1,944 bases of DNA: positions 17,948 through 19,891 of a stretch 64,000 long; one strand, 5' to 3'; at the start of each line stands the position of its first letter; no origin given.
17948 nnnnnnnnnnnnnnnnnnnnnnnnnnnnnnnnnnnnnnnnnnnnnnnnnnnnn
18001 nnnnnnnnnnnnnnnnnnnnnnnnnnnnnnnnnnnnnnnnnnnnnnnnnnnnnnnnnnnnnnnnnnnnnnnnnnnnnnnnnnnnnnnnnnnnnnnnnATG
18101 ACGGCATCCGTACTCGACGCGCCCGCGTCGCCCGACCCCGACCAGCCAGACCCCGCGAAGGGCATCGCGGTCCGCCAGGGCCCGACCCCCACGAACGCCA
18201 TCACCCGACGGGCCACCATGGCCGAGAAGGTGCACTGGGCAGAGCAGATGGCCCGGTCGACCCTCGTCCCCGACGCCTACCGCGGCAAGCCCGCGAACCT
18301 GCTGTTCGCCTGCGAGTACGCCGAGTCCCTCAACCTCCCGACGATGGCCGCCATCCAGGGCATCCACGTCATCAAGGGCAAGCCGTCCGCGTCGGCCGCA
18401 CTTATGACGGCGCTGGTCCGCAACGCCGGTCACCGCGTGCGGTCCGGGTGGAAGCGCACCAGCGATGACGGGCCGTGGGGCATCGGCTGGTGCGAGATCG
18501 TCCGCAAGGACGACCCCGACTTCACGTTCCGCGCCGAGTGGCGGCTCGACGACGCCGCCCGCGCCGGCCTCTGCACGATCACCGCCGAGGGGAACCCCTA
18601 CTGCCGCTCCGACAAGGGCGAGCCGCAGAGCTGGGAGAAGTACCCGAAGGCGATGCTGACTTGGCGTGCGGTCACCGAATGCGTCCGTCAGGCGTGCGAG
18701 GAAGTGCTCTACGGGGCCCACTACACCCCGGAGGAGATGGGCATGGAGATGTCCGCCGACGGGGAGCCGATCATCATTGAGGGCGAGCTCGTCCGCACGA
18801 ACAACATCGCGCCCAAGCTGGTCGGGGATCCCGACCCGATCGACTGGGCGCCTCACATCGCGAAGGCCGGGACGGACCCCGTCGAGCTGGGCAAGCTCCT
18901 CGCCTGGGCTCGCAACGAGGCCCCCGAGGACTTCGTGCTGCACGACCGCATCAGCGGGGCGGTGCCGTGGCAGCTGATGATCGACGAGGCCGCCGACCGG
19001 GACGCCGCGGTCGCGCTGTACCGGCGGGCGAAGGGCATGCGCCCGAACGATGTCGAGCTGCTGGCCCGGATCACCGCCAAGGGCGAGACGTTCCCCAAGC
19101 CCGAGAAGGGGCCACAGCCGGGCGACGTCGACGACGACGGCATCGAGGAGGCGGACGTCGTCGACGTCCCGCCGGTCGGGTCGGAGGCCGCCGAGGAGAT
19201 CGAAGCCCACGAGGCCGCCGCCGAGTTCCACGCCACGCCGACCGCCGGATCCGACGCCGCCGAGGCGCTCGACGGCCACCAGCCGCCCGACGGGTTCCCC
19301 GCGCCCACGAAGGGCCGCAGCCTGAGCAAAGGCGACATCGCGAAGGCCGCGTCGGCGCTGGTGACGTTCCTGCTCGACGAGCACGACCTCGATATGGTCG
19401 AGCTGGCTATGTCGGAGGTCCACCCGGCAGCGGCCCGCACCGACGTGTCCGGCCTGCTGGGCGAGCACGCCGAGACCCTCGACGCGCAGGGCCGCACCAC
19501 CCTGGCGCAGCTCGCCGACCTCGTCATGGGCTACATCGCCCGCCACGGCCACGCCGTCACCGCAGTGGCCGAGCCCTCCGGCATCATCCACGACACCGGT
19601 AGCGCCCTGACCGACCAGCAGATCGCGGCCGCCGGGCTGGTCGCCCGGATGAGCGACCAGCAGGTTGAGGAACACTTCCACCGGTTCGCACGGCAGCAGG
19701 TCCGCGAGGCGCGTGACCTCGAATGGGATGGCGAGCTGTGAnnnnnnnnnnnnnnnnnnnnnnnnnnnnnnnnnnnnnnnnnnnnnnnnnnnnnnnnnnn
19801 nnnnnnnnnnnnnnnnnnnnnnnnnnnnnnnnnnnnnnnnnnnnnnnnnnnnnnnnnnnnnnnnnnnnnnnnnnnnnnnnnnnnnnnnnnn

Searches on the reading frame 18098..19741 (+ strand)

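Call 14: search_protein_families(library=phrogs, proteins=[window:18098-19741:+], max_evalue=0.001)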
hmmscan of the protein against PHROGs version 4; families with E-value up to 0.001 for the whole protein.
window:18098-19741:+ (547 aa): 3 families
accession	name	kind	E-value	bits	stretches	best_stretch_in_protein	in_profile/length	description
phrog_561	-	DNA, RNA and nucleotide metabolism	6.1e-41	142.5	1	33-224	294-478/633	RecT-like ssDNA annealing protein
phrog_4171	-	DNA, RNA and nucleotide metabolism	8.5e-23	82.6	1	39-219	38-214/392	RecT-like ssDNA annealing protein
phrog_10056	-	DNA, RNA and nucleotide metabolism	0.00029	21.4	1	175-224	148-196/302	RecT-like ssDNA annealing protein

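Call 15: search_protein_families(library=pfam, proteins=[window:18098-19741:+], max_evalue=0.001)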
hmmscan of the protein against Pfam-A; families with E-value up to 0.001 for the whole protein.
window:18098-19741:+ (547 aa): 1 family
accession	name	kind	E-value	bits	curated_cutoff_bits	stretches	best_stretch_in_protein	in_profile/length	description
PF03837.19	RecT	-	1.9e-05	24.7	24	1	115-215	102-188/198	RecT family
